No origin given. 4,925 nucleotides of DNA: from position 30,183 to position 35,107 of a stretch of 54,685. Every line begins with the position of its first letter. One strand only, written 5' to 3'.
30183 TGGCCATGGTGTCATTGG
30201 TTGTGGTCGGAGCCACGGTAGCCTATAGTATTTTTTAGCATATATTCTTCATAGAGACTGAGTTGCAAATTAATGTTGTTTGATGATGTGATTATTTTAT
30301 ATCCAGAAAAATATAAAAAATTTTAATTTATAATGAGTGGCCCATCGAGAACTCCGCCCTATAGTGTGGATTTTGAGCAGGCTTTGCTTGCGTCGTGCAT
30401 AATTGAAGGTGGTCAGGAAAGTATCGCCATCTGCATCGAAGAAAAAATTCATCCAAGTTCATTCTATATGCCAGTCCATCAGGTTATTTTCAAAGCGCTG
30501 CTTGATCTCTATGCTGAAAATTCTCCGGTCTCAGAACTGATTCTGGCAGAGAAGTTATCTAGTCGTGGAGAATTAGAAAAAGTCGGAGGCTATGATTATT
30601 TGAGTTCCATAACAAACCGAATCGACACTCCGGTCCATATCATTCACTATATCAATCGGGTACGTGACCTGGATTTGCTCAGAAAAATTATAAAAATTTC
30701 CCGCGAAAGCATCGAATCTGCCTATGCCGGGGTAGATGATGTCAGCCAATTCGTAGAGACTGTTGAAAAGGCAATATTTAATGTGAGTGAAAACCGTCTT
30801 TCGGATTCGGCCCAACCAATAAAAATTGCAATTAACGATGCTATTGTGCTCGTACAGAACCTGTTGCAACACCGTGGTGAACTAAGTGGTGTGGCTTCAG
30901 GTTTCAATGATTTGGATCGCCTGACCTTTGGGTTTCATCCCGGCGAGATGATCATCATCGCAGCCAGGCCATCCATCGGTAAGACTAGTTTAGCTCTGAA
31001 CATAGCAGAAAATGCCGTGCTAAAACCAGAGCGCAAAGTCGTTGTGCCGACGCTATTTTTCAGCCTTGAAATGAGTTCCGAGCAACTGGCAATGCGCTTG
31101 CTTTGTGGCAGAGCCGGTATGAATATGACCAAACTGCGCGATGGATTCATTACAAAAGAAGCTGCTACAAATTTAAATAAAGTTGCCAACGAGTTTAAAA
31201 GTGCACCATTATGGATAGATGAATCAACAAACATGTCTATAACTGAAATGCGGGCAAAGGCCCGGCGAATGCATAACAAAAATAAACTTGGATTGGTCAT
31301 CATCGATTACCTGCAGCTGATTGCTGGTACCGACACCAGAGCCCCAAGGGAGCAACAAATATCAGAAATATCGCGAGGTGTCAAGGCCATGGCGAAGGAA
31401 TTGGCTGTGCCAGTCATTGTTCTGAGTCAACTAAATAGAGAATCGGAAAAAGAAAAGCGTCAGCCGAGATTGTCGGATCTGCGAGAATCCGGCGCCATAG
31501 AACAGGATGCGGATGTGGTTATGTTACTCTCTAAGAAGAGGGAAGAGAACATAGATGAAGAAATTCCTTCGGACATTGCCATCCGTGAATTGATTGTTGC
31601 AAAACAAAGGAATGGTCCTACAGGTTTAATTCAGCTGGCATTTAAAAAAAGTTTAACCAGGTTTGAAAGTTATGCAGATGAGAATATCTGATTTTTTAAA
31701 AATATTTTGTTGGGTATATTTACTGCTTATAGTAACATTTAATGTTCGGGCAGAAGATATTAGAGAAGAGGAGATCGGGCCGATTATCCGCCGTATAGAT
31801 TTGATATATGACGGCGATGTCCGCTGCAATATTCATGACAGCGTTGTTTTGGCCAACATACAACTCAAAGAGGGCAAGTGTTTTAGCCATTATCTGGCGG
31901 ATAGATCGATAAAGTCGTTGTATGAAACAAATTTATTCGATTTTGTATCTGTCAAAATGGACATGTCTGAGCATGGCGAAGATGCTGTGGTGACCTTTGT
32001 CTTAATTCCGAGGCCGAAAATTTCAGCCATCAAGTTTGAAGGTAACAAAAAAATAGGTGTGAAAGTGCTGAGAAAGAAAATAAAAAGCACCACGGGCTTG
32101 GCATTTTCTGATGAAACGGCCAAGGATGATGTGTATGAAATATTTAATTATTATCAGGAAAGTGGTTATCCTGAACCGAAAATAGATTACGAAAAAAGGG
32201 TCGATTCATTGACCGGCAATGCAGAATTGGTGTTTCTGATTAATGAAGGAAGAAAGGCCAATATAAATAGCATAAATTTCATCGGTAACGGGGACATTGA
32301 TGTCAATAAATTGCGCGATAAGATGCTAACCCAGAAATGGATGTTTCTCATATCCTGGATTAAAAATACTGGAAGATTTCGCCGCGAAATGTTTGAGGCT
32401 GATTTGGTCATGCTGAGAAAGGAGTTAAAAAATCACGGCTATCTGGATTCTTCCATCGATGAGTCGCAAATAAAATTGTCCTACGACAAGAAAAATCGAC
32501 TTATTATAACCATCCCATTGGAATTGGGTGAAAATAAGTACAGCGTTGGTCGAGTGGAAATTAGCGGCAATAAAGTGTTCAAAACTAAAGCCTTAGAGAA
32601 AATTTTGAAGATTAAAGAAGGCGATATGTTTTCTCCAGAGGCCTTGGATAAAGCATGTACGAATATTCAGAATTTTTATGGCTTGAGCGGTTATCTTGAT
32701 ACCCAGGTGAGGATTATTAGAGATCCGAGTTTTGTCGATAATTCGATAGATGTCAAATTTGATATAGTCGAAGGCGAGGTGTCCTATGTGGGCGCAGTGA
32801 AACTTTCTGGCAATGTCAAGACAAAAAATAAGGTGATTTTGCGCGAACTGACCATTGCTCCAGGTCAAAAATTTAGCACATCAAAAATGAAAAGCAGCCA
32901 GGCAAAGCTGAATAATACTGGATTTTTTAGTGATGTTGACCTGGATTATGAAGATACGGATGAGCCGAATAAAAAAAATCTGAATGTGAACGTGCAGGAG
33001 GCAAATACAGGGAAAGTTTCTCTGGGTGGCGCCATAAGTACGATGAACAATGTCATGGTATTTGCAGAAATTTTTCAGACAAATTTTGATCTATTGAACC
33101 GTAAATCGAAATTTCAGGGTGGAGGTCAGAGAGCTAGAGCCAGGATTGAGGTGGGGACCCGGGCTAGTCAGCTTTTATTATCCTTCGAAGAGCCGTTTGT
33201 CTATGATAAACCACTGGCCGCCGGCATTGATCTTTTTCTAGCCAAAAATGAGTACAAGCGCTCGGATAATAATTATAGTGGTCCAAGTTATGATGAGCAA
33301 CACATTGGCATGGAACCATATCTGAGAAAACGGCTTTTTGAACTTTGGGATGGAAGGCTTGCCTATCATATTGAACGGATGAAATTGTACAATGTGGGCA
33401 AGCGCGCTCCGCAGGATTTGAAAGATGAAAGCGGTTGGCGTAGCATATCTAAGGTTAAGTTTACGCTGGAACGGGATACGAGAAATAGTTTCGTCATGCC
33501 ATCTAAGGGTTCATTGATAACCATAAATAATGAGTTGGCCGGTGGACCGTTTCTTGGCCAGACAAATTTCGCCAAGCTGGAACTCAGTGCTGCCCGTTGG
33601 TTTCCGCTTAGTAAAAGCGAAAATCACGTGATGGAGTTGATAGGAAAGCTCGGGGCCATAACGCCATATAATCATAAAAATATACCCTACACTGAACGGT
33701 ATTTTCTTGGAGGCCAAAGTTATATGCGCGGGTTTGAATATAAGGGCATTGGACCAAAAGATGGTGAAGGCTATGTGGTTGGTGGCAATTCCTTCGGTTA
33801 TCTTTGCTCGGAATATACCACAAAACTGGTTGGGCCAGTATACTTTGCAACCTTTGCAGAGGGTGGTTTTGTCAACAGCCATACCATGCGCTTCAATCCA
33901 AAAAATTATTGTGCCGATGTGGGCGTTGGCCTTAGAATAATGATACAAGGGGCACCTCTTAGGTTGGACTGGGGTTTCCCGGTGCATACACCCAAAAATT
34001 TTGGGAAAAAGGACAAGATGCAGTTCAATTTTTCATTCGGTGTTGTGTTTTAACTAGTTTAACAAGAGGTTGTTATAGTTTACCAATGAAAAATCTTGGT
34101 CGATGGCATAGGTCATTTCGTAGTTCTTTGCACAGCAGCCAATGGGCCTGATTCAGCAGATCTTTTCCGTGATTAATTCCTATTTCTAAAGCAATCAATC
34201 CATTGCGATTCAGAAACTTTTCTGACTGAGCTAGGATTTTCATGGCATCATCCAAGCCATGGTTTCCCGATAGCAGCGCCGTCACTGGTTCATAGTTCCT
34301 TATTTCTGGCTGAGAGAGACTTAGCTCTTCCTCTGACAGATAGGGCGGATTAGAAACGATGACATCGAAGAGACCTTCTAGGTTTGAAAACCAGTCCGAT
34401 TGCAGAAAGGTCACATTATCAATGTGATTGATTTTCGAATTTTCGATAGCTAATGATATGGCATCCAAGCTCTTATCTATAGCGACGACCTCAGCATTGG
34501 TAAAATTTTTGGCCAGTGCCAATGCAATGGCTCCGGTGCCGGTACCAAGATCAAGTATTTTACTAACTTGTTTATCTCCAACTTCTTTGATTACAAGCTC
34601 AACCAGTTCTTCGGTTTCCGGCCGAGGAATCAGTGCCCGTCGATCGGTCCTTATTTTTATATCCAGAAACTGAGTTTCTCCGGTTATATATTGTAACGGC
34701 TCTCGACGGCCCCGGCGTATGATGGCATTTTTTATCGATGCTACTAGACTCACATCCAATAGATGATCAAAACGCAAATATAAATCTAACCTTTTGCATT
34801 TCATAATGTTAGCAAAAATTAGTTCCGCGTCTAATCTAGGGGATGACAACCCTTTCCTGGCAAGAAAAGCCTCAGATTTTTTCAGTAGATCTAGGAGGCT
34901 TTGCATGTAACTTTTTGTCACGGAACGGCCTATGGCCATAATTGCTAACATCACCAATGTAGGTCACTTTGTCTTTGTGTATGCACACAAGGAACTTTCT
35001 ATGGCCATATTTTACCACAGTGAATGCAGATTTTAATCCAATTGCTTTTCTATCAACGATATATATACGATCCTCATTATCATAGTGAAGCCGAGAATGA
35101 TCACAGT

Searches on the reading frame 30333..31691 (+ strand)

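Call 15: search_protein_families(library=ncbifam, proteins=[window:30333-31691:+], max_evalue=0.00001)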
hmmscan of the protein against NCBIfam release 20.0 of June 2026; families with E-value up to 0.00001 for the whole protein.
window:30333-31691:+ (452 aa): 17 families
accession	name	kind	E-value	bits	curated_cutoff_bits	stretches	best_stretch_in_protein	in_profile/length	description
TIGR00665.1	DnaB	equivalog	4.6e-133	444.2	385.25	1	8-448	2-434/435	replicative DNA helicase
NF004384.0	PRK05748.1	equivalog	2e-126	422.2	525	1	5-449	7-444/452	replicative DNA helicase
NF005852.0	PRK07773.1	equivalog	3.9e-124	415.8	780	2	5-388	21-398/886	replicative DNA helicase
NF004109.0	PRK05595.1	equivalog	4e-124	414.7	737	1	1-446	1-437/444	replicative DNA helicase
NF006606.0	PRK09165.1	equivalog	1.5e-111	373.4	540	1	6-450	19-490/497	replicative DNA helicase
TIGR03600.1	phage_DnaB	exception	5.5e-110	368.2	498.65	1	11-437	1-421/421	phage replicative helicase, DnaB family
NF006306.0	PRK08506.1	equivalog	2e-99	333.4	596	2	10-401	5-386/472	replicative DNA helicase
NF040583.1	dnaB_SPI-7_type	exception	3.2e-96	323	655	1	9-446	2-433/434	SPI-7-type island replicative DNA helicase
NF005369.0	PRK06904.1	equivalog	6.9e-96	321.8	809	1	7-450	24-467/474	replicative DNA helicase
NF006443.0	PRK08760.1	equivalog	8.3e-93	311.3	741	1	6-451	31-471/476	replicative DNA helicase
NF005424.0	PRK07004.1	equivalog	5.7e-92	308.6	834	1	6-449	13-453/460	replicative DNA helicase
NF004967.0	PRK06321.1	equivalog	3.5e-87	293.3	751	1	29-449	35-467/472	replicative DNA helicase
NF005945.0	PRK08006.1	equivalog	4.7e-86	289.5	898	1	6-449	25-465/471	replicative DNA helicase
NF006458.0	PRK08840.1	equivalog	8.4e-86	288.5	884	1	7-449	19-458/464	replicative DNA helicase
NF005240.0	PRK06749.1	subfamily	1.2e-71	241.8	686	1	12-444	6-424/428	replicative DNA helicase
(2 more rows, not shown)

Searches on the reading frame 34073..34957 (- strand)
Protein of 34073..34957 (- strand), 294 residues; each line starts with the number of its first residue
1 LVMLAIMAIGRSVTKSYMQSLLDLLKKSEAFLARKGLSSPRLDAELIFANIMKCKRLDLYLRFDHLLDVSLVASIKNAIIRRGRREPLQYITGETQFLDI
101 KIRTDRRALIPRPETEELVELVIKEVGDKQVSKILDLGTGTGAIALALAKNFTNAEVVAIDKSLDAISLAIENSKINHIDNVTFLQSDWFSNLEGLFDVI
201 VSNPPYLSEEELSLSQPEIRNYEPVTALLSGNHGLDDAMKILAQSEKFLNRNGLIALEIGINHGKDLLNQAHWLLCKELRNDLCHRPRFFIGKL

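Call 15: search_protein_families(library=ncbifam, proteins=[window:34073-34957:-], max_evalue=0.00001)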
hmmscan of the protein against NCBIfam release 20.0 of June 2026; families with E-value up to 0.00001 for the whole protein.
window:34073-34957:- (294 aa): 31 families (the best 25 are shown)
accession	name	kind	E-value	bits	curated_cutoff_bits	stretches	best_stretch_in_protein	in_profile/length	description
TIGR03534.1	RF_mod_PrmC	equivalog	1.2e-73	247.7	199.1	1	43-289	1-251/253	peptide chain release factor N(5)-glutamine methyltransferase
TIGR00536.1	hemK_fam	subfamily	2.1e-63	214.1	115.5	1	21-271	3-259/286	HemK family protein methyltransferase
TIGR03533.1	L3_gln_methyl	equivalog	1.8e-44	152.2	229.7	1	72-263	61-255/284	50S ribosomal protein L3 N(5)-glutamine methyltransferase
NF002421.0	PRK01544.1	equivalog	1.6e-40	139.4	567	2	123-264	131-274/524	bifunctional peptide chain release factor N(5)-glutamine methyltransferase PrmC/tRNA (guanosine(46)-N7)-methyltransferase TrmB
NF011529.0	PRK14968.1-3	equivalog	1e-27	96.9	162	1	97-257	5-154/198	putative methyltransferase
TIGR03704.1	PrmC_rel_meth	equivalog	6.2e-23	81.5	248.8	1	75-261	30-218/251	putative protein N(5)-glutamine methyltransferase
TIGR00537.1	hemK_rel_arch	hypoth_equivalog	2.3e-14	53.5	87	1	121-211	10-97/179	HemK2/MTQ2 family protein methyltransferase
NF007023.0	PRK09489.1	equivalog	8.7e-12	44.9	295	1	120-210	186-275/342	16S rRNA (guanine(1207)-N(2))-methyltransferase RsmC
NF011530.0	PRK14968.1-4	equivalog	1.5e-11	44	243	1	108-259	19-157/202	putative methyltransferase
NF047853.1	tRm6a37MtseTrmN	equivalog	2.8e-10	40.4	350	1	130-271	43-180/244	tRNA(1)(Val) (adenine(37)-N(6))-methyltransferase TrmN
NF001785.0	PRK00517.2-2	equivalog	3e-10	39.7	188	1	126-203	139-218/282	50S ribosomal protein L11 methyltransferase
NF006138.0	PRK08287.1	equivalog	8.7e-10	38.7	210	1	117-194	18-95/189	decarboxylating cobalt-precorrin-6B (C(15))-methyltransferase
TIGR02072.1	BioC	equivalog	2.7e-09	37.2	184.95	1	106-203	11-104/244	malonyl-ACP O-methyltransferase BioC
TIGR02469.1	CbiT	equivalog_domain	9.4e-09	35.6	78.3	1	121-189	10-78/124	precorrin-6Y C5,15-methyltransferase (decarboxylating) subunit CbiT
NF011528.0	PRK14968.1-2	equivalog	1.8e-08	34.2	171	1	97-212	9-123/205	putative methyltransferase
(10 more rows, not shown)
